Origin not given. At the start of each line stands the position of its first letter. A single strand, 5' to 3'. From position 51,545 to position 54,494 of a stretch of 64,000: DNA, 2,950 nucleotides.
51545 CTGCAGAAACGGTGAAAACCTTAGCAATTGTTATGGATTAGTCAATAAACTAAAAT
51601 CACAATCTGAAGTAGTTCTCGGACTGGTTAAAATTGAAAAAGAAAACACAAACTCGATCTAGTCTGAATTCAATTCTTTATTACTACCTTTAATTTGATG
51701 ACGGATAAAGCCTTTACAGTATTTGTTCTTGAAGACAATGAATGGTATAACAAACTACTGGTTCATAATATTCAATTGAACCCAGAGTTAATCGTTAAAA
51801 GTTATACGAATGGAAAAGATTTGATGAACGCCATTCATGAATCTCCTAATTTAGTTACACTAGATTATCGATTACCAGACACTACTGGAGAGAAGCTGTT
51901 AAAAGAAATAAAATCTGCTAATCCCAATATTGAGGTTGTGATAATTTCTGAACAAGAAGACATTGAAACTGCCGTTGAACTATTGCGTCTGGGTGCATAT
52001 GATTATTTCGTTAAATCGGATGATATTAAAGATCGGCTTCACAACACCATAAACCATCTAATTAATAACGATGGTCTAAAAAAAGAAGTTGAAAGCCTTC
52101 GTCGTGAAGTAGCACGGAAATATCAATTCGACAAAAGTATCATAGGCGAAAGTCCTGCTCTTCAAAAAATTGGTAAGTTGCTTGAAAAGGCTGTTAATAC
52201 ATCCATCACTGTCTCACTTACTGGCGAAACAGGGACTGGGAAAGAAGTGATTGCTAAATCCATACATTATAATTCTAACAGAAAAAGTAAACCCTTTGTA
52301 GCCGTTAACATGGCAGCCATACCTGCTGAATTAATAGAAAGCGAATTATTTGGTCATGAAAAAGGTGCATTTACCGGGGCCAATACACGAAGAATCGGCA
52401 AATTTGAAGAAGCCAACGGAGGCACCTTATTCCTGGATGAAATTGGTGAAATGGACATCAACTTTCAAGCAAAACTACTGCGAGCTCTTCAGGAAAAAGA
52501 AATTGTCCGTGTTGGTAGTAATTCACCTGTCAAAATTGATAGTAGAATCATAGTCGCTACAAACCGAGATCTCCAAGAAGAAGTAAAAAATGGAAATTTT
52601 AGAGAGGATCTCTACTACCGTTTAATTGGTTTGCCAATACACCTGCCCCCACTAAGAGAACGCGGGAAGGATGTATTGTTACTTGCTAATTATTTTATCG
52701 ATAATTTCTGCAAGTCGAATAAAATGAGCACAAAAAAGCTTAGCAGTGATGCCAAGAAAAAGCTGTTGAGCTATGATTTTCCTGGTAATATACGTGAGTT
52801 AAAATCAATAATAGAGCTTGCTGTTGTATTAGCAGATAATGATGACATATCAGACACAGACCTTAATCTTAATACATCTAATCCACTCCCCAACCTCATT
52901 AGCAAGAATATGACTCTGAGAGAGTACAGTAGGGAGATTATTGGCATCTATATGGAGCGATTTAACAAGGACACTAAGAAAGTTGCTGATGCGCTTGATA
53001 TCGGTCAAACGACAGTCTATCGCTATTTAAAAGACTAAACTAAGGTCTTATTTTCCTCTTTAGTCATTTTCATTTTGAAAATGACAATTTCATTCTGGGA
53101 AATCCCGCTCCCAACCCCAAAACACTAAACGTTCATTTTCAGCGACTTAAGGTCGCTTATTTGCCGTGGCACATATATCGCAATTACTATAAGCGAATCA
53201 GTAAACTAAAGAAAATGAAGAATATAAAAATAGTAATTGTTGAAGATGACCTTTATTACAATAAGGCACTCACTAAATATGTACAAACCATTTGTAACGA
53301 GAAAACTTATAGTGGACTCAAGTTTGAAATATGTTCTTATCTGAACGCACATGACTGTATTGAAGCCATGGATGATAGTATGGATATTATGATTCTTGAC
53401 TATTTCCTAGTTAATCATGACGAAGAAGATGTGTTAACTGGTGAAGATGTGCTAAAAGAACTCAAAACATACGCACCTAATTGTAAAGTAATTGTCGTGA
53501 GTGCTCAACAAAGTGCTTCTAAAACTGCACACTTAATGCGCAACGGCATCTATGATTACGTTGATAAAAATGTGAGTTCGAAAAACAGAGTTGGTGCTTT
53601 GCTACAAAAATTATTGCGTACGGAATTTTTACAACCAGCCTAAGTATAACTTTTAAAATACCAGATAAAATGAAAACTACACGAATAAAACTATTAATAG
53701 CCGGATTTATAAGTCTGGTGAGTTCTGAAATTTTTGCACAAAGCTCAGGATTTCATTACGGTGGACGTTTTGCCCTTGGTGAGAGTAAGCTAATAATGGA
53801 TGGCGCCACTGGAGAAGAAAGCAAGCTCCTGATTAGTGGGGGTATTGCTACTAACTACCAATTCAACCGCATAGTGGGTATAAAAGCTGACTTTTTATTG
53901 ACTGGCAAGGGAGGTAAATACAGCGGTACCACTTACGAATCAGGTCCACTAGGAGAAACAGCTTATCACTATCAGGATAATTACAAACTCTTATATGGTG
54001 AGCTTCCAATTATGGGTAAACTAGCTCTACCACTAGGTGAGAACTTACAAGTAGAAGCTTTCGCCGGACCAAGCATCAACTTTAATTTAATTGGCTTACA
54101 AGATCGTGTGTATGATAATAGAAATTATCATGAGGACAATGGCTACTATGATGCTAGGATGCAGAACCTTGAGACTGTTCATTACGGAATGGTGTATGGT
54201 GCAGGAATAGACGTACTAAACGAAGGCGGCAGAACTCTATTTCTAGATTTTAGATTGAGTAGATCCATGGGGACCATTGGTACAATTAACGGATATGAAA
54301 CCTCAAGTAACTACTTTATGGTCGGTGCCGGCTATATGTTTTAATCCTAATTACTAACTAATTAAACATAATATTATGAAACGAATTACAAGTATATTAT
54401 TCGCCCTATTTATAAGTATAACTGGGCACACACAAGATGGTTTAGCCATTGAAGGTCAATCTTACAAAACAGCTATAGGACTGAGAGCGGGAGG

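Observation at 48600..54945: Self-contained sigma-54 phosphorelay cassette whose only visible outputs are two small outer-membrane beta-barrel genes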

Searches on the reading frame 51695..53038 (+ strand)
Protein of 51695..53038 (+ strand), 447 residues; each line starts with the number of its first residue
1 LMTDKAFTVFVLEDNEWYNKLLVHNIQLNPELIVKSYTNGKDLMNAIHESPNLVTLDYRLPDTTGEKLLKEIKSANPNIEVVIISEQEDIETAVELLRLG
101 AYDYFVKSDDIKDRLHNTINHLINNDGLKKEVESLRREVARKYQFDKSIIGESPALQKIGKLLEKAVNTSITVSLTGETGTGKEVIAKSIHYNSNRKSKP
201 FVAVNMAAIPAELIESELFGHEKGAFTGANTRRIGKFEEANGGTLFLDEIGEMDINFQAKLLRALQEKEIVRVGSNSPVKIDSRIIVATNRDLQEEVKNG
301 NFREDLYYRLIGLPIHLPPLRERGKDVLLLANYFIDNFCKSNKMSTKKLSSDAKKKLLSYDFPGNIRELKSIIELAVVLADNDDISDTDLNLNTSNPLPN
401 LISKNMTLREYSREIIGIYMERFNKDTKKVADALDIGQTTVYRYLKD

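Call 4: search_protein_families(library=pfam, proteins=[window:51695-53038:+], max_evalue=0.01)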
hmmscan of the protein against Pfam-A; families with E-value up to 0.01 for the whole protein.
window:51695-53038:+ (447 aa): 12 families
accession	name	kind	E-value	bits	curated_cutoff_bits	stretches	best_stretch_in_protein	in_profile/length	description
PF00158.32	Sigma54_activat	-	1.6e-71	239.9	20.2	1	149-315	1-167/168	Sigma-54 interaction domain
PF14532.12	Sigma54_activ_2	-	2.4e-23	83.4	25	1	150-320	1-138/138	Sigma-54 interaction domain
PF25601.1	AAA_lid_14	-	5.1e-20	71.5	27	1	321-393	1-73/87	AAA+ ATPase lid domain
PF00072.30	Response_reg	-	1.5e-16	61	30.2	1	9-111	1-103/111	Response regulator receiver domain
PF07728.20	AAA_5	-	3.8e-06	27.4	22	1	174-294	3-125/139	AAA domain (dynein-related subfamily)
PF13309.12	HTH_22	-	0.00011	22.7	29.6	0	428-446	45-63/63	HTH domain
PF07724.20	AAA_2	-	0.00032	21.2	27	1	171-297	4-131/166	AAA domain (Cdc48 subfamily)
PF01078.27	Mg_chelatase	-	0.00073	19.4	20.3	0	228-285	93-150/207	Magnesium chelatase, subunit ChlI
PF13245.12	AAA_19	-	0.001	19.7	25.1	1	169-274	10-124/134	AAA domain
PF02796.21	HTH_7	-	0.0019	18.8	23.8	0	428-447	25-44/45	Helix-turn-helix domain of resolvase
PF00004.35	AAA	-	0.0061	17.4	21.2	0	175-291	3-110/131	ATPase family associated with various cellular activities (AAA)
PF12775.13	AAA_7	-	0.0098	15.9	25.8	0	158-208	21-71/181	P-loop containing dynein motor region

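Call 37: search_protein_families(library=ncbifam, proteins=[window:51698-53038:+], max_evalue=0.001)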
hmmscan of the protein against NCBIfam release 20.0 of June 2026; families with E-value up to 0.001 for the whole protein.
window:51698-53038:+ (446 aa): 73 families (the best 25 are shown)
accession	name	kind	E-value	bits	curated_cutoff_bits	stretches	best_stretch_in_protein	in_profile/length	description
TIGR01818.1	ntrC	equivalog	4.6e-115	385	558.6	1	28-410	20-399/463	nitrogen regulation protein NR(I)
NF008469.0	PRK11361.1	equivalog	1.9e-112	376.3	714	1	7-400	6-397/461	acetoacetate metabolism transcriptional regulator AtoC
TIGR02915.1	PEP_resp_reg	equivalog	6.7e-112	374.6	502.6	1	10-444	3-439/445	PEP-CTERM-box response regulator transcription factor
NF049963.1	RespRegFlgRCampy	domain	6.8e-109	364.6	750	1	10-439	5-419/429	fla regulon two-component system response regulator FlgR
NF041946.1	LuxO_transreg_Vib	equivalog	1.1e-107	360.7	800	1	31-386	21-373/463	quorum-sensing sigma-54 dependent transcriptional regulator LuxO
TIGR01817.1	nifA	equivalog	3.5e-105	352.8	528.85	1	120-405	169-454/534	nif-specific transcriptional activator NifA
NF050807.1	TransRegFlbDCaul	equivalog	4.5e-100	335.6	750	1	145-395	117-367/454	sigma-54-dependent transcriptional regulator FlbD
NF007689.0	PRK10365.1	equivalog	1.6e-98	330.4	760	1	37-440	36-435/441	sigma-54-dependent response regulator transcription factor ZraR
NF003451.0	PRK05022.1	equivalog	1.1e-97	328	476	1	132-391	176-434/512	nitric oxide reductase transcriptional regulator NorR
NF041552.1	TF_PrdR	equivalog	7.9e-97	324.9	795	1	125-445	245-574/577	sigma-54 dependent transcriptional regulator PrdR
NF008176.1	PRK10923.1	equivalog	9.7e-96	321.2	620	1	28-392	25-384/469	nitrogen regulation protein NR(I)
NF038308.1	RNA_repair_RtcR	equivalog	2.9e-92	310.2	650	1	74-391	108-434/530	RNA repair transcriptional activator RtcR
NF051870.1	NAssimRespRegNtrX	equivalog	2.6e-90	303.5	600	1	21-393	16-382/452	nitrogen assimilation response regulator NtrX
NF041906.1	V4R_TF_MobR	exception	1.6e-86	291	999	1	130-442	213-539/544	phenol degradation transcriptional regulator MobR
NF011695.0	PRK15115.1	equivalog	3.2e-83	280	763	1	4-388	5-377/445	two-component system response regulator GlrR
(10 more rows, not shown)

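Call 51: search_solved_structures(query=window:51698-53038:+, max_evalue=1e-20)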
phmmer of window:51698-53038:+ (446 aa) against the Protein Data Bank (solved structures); distinct sequences matched with E-value up to 1e-20: 35.
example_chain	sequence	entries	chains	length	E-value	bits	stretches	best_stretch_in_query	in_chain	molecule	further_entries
4l4u_A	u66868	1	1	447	2e-92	313.8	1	7-446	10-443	Transcriptional regulator (NtrC family)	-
1ny5_A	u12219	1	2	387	9.9e-89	301.6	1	7-386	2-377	transcriptional regulator (NtrC family)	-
3dzd_A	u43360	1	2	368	1.4e-84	287.9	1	52-383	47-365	Transcriptional regulator (NtrC family)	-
5ep0_A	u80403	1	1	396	2e-84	287.5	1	23-384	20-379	Putative repressor protein luxO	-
9qq6_C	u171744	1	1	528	8.9e-77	262.3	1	115-391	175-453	Nif-specific regulatory protein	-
8pb9_D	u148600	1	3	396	4.4e-74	253.4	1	133-377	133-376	Transcriptional regulator FleQ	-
6jdi_A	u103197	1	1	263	5.3e-74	253.1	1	146-377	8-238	Nitrogen assimilation regulatory protein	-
8p53_C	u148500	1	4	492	8e-74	252.5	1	133-377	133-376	Transcriptional regulator FleQ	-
1ojl_A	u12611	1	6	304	9.9e-74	252.2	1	148-439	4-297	TRANSCRIPTIONAL REGULATORY PROTEIN ZRAR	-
5exp_A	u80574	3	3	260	1.3e-73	251.8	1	143-377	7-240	Transcriptional regulator FleQ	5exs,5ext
7ejw_C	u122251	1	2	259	2.5e-73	250.9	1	146-377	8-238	Transcriptional regulator FleQ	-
6j7e_A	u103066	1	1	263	2.6e-73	250.8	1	146-377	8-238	Nitrogen assimilation regulatory protein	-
5exx_A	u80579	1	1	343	3.1e-73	250.6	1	143-377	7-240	Transcriptional regulator FleQ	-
6jdl_A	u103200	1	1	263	6.9e-73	249.4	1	146-377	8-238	Nitrogen assimilation regulatory protein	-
6iy8_A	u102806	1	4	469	3.9e-72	247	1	129-384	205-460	Positive regulator CapR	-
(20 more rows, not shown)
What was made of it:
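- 51698..53038 (+): NtrC-family enhancer-binding response regulator of 446 aa. Features: receiver (D56 in LDYRL), AAA+ domain (Walker A 176-183, GAFTGA 223-228), HTH (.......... 435-444). The nearest solved relatives are Aquifex NtrC4 (4l4u, E 2e-92) and NtrC1 (1ny5) (call 51).
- Closest known: ZraS/ZraR-ZraP of Enterobacteria. Same: ZraR matches the window EBP over the AAA+ and HTH regions (PDB 1ojl, E 1e-73, call 51; NCBIfam ZraR 330 bits, below the cut-off of 760, call 37).
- Closest known: LuxQ/LuxU/LuxO phosphorelay of Vibrio, and BarA/TorS/ArcB-type unorthodox kinases. Same: LuxO structure 5ep0 matches the EBP at E 2e-84 (call 51).
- Closest known: Aquifex aeolicus NtrC1 and NtrC4. Same: They are the best solved relatives over the full length (4l4u E 2e-92, 1ny5 E 1e-88, call 51).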

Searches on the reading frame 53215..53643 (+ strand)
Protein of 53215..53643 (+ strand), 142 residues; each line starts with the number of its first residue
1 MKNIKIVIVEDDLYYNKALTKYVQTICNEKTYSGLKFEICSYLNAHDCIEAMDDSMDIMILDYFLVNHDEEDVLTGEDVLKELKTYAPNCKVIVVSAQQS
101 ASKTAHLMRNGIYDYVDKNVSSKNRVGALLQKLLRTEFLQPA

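Call 4: search_protein_families(library=pfam, proteins=[window:53215-53643:+], max_evalue=0.01)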
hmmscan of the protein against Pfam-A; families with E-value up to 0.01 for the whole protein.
window:53215-53643:+ (142 aa): 1 family
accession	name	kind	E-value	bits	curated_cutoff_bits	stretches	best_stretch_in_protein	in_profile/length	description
PF00072.30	Response_reg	-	1.7e-09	38.3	30.2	1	6-123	1-104/111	Response regulator receiver domain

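Call 37: search_protein_families(library=ncbifam, proteins=[window:53215-53643:+], max_evalue=0.001)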
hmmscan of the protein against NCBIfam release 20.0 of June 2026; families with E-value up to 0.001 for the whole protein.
window:53215-53643:+ (142 aa): 12 families
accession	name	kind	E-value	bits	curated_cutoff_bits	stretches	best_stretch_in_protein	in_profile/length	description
NF007969.0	PRK10693.1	equivalog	4.8e-06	25.8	329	1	4-134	8-124/337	two-component system response regulator RssB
TIGR01818.1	ntrC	equivalog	6.8e-06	25.1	558.6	1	29-126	15-107/463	nitrogen regulation protein NR(I)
TIGR03787.1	marine_sort_RR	equivalog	1.1e-05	25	335.7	1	5-133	2-118/227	proteobacterial dedicated sortase system response regulator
NF007750.0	PRK10430.1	equivalog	1.4e-05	24.7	262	1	4-121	2-109/239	two-component system response regulator DcuR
NF051870.1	NAssimRespRegNtrX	equivalog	2e-05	23.7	600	1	43-124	32-110/452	nitrogen assimilation response regulator NtrX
NF011896.0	PRK15369.1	equivalog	2.8e-05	23.8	242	1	2-141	2-129/211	two component system response regulator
NF041946.1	LuxO_transreg_Vib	equivalog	4.7e-05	22.4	800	1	34-122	18-101/463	quorum-sensing sigma-54 dependent transcriptional regulator LuxO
TIGR02915.1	PEP_resp_reg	equivalog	4.9e-05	22.3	502.6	1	56-122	41-106/445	PEP-CTERM-box response regulator transcription factor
NF049963.1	RespRegFlgRCampy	domain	5.6e-05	22.2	750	1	5-128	2-108/429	fla regulon two-component system response regulator FlgR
TIGR02154.1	PhoB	equivalog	0.00021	20.7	296.2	1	5-132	4-119/226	phosphate regulon transcriptional regulator PhoB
NF008199.0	PRK10955.1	equivalog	0.00034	20.6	341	1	5-135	3-116/232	envelope stress response regulator transcription factor CpxR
NF007689.0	PRK10365.1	equivalog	0.00048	19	760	1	2-133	4-121/441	sigma-54-dependent response regulator transcription factor ZraR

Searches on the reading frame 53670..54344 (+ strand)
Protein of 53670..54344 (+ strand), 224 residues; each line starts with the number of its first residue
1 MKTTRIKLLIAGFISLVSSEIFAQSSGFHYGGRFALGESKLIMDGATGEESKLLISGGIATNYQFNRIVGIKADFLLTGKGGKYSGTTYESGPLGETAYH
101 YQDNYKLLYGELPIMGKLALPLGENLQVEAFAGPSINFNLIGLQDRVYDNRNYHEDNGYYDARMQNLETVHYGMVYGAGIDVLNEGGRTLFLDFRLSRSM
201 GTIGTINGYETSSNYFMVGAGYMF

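Call 4: search_protein_families(library=pfam, proteins=[window:53670-54344:+], max_evalue=0.01)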
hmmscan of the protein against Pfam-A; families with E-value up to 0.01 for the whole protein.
window:53670-54344:+ (224 aa): 2 families
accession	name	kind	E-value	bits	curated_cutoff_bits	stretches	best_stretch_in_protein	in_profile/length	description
PF13568.12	OMP_b-brl_2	-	5.6e-10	40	27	1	22-200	1-170/175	Outer membrane protein beta-barrel domain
PF13505.12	OMP_b-brl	-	0.0012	19.5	28.7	1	11-224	3-175/175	Outer membrane protein beta-barrel domain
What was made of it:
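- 53670..54344 (+): OMP1, a 224-aa outer-membrane beta-barrel protein of family PF13568. It has a signal peptide and ends in ...GYMF. It scores 40 bits on PF13568 against a cut-off of 27 (call 4).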

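Call 37: search_protein_families(library=ncbifam, proteins=[window:53670-54344:+], max_evalue=0.001)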
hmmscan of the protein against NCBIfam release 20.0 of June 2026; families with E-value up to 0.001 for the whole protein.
window:53670-54344:+ (224 aa): 0 families

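Call 60: predict_structure(protein=window:53670-54344:+)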
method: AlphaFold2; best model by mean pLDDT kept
length: 224 residues; sequences in the alignment: 1
mean_pLDDT: 31.3   pTM: 0.24
mean pLDDT of the five models: 31.3, 30.3, 28.5, 27.5, 24.4
residues with pLDDT >= 90: 0; 70-90: 0; 50-70: 0; < 50: 224
segments of 3 or more residues with pLDDT < 50: 1-224
pLDDT, mean of each block of 10 residues (from residue 1): 31 31 35 34 37 40 37 40 34 31 28 29 30 27 28 34 26 27 29 27 28 28 25
secondary structure, 60 per line:
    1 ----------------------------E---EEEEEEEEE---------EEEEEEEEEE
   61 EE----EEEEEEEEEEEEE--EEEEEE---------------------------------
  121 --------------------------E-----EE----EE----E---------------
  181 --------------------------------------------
elements in order: E33-41 E51-62 E67-79 E82-87
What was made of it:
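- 53670..54344 (+): Single-sequence AlphaFold2 was uninformative (pLDDT 31, call 60).
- On PF13568 OMP_b-brl_2, for OMP1: The structure could not be confirmed (pLDDT 31, call 60).
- Tried and rejected: Single-sequence AlphaFold2 of OMP1 gave pLDDT 31, which is uninformative (call 60).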
